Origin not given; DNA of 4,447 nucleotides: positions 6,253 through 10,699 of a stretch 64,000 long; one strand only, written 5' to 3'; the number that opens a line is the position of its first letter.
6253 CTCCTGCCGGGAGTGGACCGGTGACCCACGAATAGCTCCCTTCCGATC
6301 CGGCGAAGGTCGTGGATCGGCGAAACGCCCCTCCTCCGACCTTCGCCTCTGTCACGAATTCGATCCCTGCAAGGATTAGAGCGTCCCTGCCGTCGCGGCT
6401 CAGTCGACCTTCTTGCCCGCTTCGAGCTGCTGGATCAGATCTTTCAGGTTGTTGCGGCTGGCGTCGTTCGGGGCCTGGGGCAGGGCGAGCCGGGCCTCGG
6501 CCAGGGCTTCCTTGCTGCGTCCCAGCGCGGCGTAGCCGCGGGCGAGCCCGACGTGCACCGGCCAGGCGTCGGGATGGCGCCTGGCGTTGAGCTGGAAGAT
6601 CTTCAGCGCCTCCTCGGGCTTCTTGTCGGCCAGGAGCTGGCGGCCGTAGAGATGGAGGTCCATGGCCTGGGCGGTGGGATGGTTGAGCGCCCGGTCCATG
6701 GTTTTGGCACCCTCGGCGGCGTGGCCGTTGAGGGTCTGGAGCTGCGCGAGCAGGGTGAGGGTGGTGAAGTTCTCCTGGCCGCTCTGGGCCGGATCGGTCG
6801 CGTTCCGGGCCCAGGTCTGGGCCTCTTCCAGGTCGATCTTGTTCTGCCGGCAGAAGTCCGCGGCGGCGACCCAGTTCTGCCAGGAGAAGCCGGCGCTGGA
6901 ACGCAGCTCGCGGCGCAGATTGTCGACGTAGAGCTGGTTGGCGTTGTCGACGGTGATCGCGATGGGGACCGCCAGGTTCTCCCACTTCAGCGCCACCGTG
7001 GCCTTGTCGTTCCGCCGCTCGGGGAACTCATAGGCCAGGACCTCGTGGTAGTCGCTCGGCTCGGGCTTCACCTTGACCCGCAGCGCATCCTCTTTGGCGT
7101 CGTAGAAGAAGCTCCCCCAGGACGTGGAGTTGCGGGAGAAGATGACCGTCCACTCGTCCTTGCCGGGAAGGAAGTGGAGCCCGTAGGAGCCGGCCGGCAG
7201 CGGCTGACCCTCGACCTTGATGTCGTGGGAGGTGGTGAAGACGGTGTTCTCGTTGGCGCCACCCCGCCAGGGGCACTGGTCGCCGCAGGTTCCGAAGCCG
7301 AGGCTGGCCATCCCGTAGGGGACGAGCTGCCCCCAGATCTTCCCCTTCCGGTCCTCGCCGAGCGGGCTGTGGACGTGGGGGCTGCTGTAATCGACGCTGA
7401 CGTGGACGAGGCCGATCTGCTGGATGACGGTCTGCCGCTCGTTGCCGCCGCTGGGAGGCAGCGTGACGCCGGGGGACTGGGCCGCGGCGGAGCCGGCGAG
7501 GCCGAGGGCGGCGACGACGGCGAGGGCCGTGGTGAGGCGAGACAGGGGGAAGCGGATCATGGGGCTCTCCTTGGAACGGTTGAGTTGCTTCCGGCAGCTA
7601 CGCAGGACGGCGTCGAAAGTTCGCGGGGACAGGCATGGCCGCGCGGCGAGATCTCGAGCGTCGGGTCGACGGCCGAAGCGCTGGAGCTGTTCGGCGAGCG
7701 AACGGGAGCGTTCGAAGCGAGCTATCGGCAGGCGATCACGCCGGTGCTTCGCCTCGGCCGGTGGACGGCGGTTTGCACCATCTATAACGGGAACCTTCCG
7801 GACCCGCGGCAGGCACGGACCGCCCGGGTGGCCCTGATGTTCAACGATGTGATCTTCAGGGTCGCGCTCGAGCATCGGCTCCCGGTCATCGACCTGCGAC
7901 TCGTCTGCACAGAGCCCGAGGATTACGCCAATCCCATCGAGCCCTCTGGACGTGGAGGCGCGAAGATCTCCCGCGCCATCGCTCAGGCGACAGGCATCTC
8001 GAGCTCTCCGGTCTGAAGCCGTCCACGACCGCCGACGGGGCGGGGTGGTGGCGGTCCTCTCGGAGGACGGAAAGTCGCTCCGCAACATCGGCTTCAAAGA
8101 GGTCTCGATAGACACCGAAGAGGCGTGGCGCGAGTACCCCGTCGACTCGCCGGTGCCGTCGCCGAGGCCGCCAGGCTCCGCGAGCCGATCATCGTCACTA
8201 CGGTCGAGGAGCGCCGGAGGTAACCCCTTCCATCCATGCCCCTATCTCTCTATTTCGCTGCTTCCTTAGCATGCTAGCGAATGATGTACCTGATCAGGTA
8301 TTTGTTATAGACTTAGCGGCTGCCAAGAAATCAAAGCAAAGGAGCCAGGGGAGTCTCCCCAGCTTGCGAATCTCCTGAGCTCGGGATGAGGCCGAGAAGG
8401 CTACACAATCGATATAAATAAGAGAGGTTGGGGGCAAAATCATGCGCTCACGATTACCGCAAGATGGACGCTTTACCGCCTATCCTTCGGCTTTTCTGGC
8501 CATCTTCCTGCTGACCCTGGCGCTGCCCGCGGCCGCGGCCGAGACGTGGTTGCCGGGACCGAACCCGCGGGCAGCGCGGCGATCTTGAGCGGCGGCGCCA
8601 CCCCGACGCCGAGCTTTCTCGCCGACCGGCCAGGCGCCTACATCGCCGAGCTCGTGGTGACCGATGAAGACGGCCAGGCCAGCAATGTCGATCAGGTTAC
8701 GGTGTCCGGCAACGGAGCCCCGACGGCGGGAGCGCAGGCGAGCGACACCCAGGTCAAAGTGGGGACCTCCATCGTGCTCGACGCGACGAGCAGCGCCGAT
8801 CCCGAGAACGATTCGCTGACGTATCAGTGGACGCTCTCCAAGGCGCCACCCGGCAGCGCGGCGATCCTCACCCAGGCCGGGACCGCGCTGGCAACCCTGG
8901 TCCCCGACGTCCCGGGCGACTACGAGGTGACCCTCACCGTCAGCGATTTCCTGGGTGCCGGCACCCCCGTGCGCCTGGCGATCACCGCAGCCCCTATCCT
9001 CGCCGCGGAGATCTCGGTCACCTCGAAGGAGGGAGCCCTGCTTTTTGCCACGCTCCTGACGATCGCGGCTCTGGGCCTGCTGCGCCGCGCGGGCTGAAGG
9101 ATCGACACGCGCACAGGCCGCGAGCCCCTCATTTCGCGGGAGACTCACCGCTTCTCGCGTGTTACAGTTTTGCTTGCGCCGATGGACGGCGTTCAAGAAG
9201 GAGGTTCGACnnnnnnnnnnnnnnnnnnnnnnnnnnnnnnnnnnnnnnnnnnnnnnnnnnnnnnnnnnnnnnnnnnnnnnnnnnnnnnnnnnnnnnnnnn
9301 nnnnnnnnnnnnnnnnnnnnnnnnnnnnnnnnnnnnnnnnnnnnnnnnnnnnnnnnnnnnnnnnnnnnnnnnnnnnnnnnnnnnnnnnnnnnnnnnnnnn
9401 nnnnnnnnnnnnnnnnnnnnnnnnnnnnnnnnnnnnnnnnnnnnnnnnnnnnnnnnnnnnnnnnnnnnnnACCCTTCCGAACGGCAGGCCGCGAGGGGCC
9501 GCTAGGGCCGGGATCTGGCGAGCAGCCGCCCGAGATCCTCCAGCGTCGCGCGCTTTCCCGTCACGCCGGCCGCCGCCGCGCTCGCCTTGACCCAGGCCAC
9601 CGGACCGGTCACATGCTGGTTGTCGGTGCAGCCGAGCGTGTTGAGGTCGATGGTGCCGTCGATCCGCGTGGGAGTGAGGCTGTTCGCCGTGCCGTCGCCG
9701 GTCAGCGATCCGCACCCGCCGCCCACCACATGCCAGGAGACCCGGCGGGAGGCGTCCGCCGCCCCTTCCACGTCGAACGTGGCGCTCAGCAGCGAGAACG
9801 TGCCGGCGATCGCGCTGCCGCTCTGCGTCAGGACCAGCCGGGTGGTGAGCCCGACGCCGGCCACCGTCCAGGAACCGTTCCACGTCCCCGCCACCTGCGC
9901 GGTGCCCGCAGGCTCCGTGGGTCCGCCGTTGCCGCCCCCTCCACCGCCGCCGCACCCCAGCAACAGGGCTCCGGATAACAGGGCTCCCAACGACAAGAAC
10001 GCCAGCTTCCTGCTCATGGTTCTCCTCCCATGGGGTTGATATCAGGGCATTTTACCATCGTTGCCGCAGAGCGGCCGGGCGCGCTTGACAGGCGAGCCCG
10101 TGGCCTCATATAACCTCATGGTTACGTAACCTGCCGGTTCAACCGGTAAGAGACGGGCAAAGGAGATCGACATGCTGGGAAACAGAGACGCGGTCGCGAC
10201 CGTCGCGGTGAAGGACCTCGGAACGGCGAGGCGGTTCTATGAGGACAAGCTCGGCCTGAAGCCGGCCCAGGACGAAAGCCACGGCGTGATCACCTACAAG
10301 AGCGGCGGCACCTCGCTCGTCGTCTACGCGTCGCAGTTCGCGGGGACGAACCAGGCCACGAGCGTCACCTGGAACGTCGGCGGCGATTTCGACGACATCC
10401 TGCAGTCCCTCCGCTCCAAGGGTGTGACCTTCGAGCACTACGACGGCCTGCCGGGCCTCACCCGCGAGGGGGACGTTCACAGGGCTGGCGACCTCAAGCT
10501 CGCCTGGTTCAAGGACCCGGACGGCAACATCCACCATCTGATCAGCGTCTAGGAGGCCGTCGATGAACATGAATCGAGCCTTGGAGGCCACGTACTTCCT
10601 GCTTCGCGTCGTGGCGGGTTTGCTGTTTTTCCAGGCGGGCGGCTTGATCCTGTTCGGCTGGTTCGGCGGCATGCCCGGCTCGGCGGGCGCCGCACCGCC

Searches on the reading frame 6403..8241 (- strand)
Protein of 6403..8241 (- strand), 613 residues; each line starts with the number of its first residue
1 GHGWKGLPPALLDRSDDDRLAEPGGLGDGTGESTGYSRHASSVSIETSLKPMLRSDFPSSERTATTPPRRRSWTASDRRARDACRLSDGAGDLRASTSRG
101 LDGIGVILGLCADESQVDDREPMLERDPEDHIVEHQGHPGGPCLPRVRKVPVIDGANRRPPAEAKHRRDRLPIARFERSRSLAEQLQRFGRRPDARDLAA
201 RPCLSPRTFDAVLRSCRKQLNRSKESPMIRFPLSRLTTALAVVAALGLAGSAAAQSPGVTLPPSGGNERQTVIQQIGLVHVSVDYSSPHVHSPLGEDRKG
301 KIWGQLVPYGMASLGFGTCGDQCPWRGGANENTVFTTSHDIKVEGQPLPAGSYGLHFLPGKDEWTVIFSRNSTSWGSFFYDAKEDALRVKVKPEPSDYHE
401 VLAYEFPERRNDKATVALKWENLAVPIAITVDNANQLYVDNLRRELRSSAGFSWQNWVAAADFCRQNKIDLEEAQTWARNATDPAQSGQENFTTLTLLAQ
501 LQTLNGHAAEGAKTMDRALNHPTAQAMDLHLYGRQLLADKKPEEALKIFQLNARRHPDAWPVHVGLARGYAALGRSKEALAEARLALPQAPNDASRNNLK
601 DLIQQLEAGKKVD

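Call 8: search_protein_families(library=pfam, proteins=[window:6403-8241:-], max_evalue=0.001)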
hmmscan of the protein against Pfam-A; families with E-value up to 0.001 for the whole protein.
window:6403-8241:- (613 aa): 2 families
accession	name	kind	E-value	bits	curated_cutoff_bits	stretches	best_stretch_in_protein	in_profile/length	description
PF11138.13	DUF2911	-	6.2e-40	136.8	27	1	269-429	3-145/145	Protein of unknown function (DUF2911)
PF14559.12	TPR_19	-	2.5e-05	24.9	25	1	536-596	1-61/68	Tetratricopeptide repeat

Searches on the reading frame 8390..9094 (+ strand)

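Call 8: search_protein_families(library=pfam, proteins=[window:8390-9094:+], max_evalue=0.001)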
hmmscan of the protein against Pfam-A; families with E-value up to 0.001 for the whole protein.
window:8390-9094:+ (235 aa): 5 families
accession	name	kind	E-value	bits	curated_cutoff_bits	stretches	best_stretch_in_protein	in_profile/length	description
PF22352.2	K319L-like_PKD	-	1.3e-12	48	27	1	118-187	3-71/84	K319L-like, PKD domain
PF18911.6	PKD_4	-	4.6e-12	46.3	27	1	108-192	1-76/85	PKD domain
PF00801.26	PKD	-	2.7e-08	34.1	23.5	1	116-190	5-71/80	PKD domain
PF17963.7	Big_9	-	8e-06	27.1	23.6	1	108-196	1-86/89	Bacterial Ig domain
PF21027.3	Sde0182_C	-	0.00042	21.3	27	1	128-148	2-22/83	Cellulose-binding protein Sde0182, C-terminal domain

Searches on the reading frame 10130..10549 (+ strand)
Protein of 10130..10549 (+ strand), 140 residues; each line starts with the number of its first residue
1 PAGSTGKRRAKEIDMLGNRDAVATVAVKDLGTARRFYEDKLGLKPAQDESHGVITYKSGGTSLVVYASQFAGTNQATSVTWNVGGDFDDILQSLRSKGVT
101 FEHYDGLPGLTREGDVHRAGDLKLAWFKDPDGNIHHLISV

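Call 8: search_protein_families(library=pfam, proteins=[window:10130-10549:+], max_evalue=0.001)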
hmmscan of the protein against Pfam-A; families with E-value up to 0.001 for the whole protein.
window:10130-10549:+ (140 aa): 1 family
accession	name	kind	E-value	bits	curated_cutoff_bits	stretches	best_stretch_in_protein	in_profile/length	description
PF00903.31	Glyoxalase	-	6.8e-08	33.4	20.6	1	24-133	6-117/121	Glyoxalase/Bleomycin resistance protein/Dioxygenase superfamily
